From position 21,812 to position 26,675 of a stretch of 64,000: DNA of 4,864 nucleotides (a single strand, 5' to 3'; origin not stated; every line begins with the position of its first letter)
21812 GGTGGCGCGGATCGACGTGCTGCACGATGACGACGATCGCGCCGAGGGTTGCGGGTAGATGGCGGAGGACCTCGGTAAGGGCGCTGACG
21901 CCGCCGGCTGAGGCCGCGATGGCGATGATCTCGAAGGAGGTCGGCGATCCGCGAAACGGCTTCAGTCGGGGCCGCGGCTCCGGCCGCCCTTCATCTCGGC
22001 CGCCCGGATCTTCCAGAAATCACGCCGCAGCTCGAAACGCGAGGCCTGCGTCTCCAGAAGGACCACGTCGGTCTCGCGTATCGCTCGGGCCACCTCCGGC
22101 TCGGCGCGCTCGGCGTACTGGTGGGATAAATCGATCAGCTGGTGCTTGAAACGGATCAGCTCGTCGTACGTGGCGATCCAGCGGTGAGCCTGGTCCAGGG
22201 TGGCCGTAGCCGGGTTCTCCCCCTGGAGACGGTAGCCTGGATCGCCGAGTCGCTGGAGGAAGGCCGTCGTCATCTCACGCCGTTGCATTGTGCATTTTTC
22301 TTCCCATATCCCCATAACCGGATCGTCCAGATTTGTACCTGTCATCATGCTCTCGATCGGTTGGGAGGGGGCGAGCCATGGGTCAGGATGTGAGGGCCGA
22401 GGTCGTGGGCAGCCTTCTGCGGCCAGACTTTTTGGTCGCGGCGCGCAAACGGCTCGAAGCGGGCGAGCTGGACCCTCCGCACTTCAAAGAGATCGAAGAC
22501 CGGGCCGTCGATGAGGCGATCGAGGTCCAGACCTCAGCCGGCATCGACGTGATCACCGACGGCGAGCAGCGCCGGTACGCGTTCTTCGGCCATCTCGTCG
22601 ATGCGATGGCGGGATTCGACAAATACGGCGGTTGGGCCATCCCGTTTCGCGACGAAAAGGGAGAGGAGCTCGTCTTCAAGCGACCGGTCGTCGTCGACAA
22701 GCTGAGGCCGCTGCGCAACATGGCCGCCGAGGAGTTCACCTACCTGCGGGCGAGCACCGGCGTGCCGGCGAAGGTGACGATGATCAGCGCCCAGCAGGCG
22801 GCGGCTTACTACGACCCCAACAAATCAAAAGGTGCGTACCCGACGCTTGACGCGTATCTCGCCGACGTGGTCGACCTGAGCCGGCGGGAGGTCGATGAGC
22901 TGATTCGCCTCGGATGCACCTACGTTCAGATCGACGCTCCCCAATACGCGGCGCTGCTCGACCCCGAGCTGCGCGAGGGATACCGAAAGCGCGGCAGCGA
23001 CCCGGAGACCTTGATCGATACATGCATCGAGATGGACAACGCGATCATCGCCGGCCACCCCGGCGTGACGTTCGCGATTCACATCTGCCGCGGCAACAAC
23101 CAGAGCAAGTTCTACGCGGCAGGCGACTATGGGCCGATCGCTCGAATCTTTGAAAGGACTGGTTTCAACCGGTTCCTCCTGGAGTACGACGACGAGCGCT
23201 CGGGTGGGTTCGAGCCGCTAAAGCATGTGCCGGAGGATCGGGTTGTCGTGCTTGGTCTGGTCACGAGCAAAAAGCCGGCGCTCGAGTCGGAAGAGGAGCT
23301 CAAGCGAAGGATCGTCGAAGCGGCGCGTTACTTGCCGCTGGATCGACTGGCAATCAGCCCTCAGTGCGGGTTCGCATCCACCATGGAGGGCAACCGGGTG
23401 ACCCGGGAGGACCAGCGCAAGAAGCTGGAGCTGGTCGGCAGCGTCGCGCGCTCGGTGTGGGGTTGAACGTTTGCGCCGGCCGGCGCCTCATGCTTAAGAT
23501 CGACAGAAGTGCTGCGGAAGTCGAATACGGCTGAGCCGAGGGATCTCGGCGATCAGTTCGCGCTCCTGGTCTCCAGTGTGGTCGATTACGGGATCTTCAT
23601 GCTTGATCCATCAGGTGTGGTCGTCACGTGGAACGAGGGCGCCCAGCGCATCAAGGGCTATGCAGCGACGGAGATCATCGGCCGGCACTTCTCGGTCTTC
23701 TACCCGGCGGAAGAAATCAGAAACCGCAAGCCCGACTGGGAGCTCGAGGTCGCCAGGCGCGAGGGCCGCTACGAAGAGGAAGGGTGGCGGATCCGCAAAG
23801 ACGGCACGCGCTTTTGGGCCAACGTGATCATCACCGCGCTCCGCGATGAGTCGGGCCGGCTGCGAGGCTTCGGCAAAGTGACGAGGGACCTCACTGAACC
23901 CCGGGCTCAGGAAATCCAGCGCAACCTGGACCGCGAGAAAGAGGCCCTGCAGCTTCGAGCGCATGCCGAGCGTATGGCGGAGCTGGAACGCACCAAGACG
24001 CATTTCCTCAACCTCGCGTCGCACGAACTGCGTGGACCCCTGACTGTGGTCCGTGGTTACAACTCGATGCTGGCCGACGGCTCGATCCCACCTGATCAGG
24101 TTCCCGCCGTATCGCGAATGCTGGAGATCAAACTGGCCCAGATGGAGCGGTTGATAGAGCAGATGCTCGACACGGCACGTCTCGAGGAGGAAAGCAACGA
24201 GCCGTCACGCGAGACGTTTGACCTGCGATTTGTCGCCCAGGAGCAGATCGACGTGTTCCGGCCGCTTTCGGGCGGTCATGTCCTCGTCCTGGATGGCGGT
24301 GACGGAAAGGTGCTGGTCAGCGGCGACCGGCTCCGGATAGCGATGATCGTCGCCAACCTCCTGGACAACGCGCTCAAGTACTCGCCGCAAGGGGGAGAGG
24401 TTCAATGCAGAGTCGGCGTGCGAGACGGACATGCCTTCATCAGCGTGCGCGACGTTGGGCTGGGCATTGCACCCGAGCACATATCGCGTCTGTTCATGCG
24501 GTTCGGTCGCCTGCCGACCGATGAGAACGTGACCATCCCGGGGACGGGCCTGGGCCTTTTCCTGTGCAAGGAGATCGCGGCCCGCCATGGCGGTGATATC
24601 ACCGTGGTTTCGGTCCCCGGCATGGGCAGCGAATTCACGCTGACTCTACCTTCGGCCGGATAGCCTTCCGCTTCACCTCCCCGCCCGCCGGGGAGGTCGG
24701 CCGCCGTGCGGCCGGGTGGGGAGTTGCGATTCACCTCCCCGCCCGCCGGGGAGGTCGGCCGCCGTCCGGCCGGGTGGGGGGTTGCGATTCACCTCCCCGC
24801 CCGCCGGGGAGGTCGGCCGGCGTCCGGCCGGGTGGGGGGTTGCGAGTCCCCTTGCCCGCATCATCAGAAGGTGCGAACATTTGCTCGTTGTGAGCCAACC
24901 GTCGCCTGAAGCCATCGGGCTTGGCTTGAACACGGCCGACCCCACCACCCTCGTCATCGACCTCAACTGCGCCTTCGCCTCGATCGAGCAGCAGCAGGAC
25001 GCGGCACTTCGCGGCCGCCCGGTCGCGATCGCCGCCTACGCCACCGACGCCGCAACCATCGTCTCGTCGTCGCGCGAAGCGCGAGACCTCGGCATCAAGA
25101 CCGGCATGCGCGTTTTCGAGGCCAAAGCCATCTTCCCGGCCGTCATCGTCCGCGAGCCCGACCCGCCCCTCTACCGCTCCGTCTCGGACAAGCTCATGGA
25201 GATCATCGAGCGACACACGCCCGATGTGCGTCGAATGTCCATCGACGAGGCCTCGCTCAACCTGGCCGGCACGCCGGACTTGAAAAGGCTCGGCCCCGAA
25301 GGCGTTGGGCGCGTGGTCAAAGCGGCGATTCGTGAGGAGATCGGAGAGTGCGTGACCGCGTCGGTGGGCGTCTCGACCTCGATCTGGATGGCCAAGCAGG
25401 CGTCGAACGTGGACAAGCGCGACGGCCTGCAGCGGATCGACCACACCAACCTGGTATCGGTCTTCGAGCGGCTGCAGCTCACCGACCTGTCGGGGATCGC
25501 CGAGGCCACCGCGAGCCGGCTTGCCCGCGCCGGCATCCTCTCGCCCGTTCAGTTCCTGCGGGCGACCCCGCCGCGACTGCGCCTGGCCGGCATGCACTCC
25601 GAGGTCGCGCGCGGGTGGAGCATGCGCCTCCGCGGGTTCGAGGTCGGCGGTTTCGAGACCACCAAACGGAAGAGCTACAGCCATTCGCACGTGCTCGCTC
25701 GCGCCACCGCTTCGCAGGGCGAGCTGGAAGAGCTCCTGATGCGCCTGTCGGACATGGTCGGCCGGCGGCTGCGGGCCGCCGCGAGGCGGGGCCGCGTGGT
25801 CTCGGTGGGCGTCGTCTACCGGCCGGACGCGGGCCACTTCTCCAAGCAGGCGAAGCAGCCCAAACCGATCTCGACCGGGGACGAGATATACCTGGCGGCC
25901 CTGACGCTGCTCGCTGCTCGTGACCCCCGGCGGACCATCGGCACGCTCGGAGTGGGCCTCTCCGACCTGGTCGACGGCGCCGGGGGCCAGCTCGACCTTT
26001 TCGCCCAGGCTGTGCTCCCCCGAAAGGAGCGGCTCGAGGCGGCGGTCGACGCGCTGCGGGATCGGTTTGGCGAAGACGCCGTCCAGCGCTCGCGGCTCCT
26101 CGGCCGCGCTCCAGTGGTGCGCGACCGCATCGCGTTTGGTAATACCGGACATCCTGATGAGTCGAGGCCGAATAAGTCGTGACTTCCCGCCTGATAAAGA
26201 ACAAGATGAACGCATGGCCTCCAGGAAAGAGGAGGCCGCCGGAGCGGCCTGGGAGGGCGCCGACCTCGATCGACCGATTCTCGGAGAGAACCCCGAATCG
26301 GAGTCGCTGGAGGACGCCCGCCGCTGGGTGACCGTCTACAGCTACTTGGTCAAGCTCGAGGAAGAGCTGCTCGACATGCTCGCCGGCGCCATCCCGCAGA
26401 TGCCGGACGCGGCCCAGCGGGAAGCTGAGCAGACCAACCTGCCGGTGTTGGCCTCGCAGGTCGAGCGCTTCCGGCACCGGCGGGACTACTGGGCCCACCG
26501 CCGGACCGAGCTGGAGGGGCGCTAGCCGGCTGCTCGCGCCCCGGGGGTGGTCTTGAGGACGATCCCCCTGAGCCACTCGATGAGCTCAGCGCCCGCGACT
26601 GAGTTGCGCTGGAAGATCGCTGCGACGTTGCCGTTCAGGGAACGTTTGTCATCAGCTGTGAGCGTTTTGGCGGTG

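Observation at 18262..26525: Five paralogous copies of an unrecognised helical domain scattered among two-component and chemotaxis-like genes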

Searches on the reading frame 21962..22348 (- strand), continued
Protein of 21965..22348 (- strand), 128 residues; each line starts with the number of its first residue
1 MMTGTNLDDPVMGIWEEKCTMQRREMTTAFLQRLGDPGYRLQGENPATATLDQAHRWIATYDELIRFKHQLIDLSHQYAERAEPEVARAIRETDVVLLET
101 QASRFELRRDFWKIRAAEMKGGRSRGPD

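Call 96: fold_search(model_id=the predicted structure, library=viral)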
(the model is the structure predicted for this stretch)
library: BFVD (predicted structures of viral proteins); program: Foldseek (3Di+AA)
matches with E <= 10: 434; with E <= 0.001: 0
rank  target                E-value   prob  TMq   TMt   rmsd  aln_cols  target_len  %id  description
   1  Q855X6                1.4e-01  0.85  0.40  0.44   7.5        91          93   15  Uncharacterized protein [Mycobacterium phage Barnyard]
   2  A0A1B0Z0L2            3.3e-01  0.91  0.55  0.47   6.4       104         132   16  (no name in the UniProt tables at hand)
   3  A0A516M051            3.9e-01  0.98  0.60  0.45  13.5       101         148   13  (no name in the UniProt tables at hand)
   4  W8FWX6                3.9e-01  0.93  0.58  0.28  17.2       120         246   17  (no name in the UniProt tables at hand)
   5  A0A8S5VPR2            4.4e-01  0.85  0.54  0.45   9.3       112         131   18  (no name in the UniProt tables at hand)
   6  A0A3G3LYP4            5.6e-01  0.57  0.47  0.40   9.9       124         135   13  Uncharacterized protein [Brevibacterium phage Cantare]
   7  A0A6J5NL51            6.3e-01  0.85  0.57  0.23   7.9       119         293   15  Uncharacterized protein [uncultured Caudovirales phage]
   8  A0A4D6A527            7.0e-01  0.99  0.58  0.92   1.7        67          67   15  (no name in the UniProt tables at hand)
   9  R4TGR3                7.5e-01  0.80  0.43  0.46  10.1       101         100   13  Uncharacterized protein [Halogranum tailed virus 1]
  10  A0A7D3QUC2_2          7.9e-01  0.98  0.61  0.08   3.8        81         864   15  Ankyrin repeat domain-containing protein [Fadolivirus FV1/VV64]
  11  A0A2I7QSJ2            7.9e-01  0.57  0.43  0.48   7.3       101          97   14  (no name in the UniProt tables at hand)
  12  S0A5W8                8.9e-01  0.93  0.57  0.62   3.7        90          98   10  Uncharacterized protein [Cellulophaga phage phi13:2]
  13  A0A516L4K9            8.9e-01  0.90  0.63  0.35  10.9       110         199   11  (no name in the UniProt tables at hand)
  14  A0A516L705            9.4e-01  0.41  0.43  0.47  11.3       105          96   11  (no name in the UniProt tables at hand)
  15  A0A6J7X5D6            1.0e+00  0.89  0.64  0.15  19.8       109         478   10  Uncharacterized protein [uncultured Caudovirales phage]
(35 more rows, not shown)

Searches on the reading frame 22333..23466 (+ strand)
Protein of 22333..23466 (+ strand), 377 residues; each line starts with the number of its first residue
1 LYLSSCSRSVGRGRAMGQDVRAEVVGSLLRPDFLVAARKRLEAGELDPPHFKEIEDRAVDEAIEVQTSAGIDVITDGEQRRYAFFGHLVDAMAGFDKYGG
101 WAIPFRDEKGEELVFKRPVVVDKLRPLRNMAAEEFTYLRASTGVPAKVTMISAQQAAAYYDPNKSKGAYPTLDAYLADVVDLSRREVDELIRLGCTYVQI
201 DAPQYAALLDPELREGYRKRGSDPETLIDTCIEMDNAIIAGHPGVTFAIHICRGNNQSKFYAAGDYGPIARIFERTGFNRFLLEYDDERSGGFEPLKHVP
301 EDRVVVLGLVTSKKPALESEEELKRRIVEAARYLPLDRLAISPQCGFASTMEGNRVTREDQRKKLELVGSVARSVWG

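Call 14: search_protein_families(library=pfam, max_evalue=0.001, proteins=[window:22333-23466:+])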
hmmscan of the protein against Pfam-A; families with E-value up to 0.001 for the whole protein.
window:22333-23466:+ (377 aa): 1 family
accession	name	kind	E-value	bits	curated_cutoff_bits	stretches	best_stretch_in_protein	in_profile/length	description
PF01717.24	Meth_synt_2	-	8e-18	65.2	21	1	35-350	16-306/324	Cobalamin-independent synthase, Catalytic domain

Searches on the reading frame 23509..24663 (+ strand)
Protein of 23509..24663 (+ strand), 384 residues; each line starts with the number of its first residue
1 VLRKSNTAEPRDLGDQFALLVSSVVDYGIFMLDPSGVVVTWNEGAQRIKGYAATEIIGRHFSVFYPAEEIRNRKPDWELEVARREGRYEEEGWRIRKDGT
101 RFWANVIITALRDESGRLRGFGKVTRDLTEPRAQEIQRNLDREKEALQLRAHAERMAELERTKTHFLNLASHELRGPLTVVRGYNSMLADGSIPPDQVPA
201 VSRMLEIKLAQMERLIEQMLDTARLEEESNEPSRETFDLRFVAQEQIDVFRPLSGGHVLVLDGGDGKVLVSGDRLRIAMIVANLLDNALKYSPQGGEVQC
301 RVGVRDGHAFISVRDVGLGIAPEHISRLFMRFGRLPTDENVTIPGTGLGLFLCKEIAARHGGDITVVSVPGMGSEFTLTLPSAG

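Call 14: search_protein_families(library=pfam, max_evalue=0.001, proteins=[window:23509-24663:+])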
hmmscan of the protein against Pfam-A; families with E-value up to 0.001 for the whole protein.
window:23509-24663:+ (384 aa): 6 families
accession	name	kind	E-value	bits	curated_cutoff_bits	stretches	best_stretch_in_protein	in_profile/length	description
PF02518.31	HATPase_c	-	8.6e-28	97.4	26.4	1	272-382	1-109/111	Histidine kinase-, DNA gyrase B-, and HSP90-like ATPase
PF13426.13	PAS_9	-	2.9e-15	56.9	27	1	27-130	2-103/103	PAS domain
PF00989.32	PAS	-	3.2e-11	43.7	22.6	1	25-127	10-112/113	PAS fold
PF00512.31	HisKA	-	3.4e-11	43.5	26.9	1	163-228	2-66/66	His Kinase A (phospho-acceptor) domain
PF08448.16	PAS_4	-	1.6e-10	41.6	23.1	1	28-132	7-109/110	PAS fold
PF08447.18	PAS_3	-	3e-06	27.9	25.6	1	39-121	2-85/89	PAS fold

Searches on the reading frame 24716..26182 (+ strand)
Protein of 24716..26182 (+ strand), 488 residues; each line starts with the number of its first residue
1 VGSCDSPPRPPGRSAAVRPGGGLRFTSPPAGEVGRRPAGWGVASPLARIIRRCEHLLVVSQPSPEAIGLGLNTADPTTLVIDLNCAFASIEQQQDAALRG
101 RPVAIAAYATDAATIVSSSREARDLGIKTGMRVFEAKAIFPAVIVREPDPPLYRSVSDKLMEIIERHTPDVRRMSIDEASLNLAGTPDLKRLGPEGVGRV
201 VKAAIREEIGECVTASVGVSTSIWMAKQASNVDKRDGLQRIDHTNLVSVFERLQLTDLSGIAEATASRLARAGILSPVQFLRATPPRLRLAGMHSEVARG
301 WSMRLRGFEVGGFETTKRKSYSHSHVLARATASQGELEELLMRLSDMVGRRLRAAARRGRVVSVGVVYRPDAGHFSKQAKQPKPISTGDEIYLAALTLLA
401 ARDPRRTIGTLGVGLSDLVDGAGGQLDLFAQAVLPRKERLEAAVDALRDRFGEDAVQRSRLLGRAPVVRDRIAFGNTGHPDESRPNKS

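Call 14: search_protein_families(library=pfam, max_evalue=0.001, proteins=[window:24716-26182:+])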
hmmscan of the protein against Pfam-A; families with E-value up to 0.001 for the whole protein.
window:24716-26182:+ (488 aa): 2 families
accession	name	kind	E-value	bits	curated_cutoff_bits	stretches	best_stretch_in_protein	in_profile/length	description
PF00817.25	IMS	-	7.6e-35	120.4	23.2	1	81-231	1-148/148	impB/mucB/samB family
PF11799.13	IMS_C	-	1.1e-18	68.1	20.7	1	318-428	1-109/109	impB/mucB/samB family C-terminal domain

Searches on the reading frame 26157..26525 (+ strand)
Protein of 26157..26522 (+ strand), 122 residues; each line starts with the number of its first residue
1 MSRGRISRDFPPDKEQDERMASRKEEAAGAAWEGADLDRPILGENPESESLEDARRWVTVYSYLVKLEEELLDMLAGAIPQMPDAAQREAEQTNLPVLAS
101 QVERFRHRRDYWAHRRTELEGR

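Call 3: search_protein_families(library=pfam, max_evalue=1, proteins=[window:26157-26522:+])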
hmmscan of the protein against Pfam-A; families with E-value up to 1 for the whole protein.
seq(122 aa): 0 families

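Call 4: search_protein_families(library=ncbifam, max_evalue=1, proteins=[window:26157-26522:+])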
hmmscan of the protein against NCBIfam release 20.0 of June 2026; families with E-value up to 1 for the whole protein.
seq(122 aa): 0 families

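Call 8: find_homologous_proteins(query=window:26214-26522:+, max_evalue=0.001)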
Query seq(103 aa) (103 aa): 194 proteins with E <= 0.001 among 206 candidates; the best 120 are listed.
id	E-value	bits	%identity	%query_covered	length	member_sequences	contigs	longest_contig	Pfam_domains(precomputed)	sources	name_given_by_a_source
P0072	5.0e-57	209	96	100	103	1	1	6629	-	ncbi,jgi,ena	-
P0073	8.3e-57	208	94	100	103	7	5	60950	-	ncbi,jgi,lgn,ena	-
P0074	8.3e-54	198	93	98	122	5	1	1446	-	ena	-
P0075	3.4e-51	190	86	100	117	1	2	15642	-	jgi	-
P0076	3.2e-49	184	83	100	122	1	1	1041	-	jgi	-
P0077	1.6e-48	181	85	98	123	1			-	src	-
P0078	3.2e-48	180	84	98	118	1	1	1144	-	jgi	-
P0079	2.3e-47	178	83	100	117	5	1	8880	-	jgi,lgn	jgi:hypothetical protein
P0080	1.3e-46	175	80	100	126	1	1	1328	-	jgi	jgi:hypothetical protein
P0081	2.5e-46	174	81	98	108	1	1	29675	-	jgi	jgi:hypothetical protein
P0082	2.8e-46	174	80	100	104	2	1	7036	-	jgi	jgi:hypothetical protein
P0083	1.8e-45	172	80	100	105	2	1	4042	-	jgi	jgi:hypothetical protein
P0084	2.9e-45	171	79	100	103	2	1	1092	-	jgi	jgi:hypothetical protein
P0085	6.0e-45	170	78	99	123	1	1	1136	-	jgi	jgi:hypothetical protein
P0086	6.6e-45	170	77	100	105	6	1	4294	-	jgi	-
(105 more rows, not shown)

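Call 55: search_protein_families(library=padloc, max_evalue=0.1, proteins=[window:26214-26525:+])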
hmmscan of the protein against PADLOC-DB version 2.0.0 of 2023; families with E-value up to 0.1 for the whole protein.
window:26214-26525:+ (103 aa): 0 families

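Call 56: search_protein_families(library=phrogs, max_evalue=0.1, proteins=[window:26214-26525:+])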
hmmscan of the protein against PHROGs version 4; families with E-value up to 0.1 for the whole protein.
window:26214-26525:+ (103 aa): 0 families
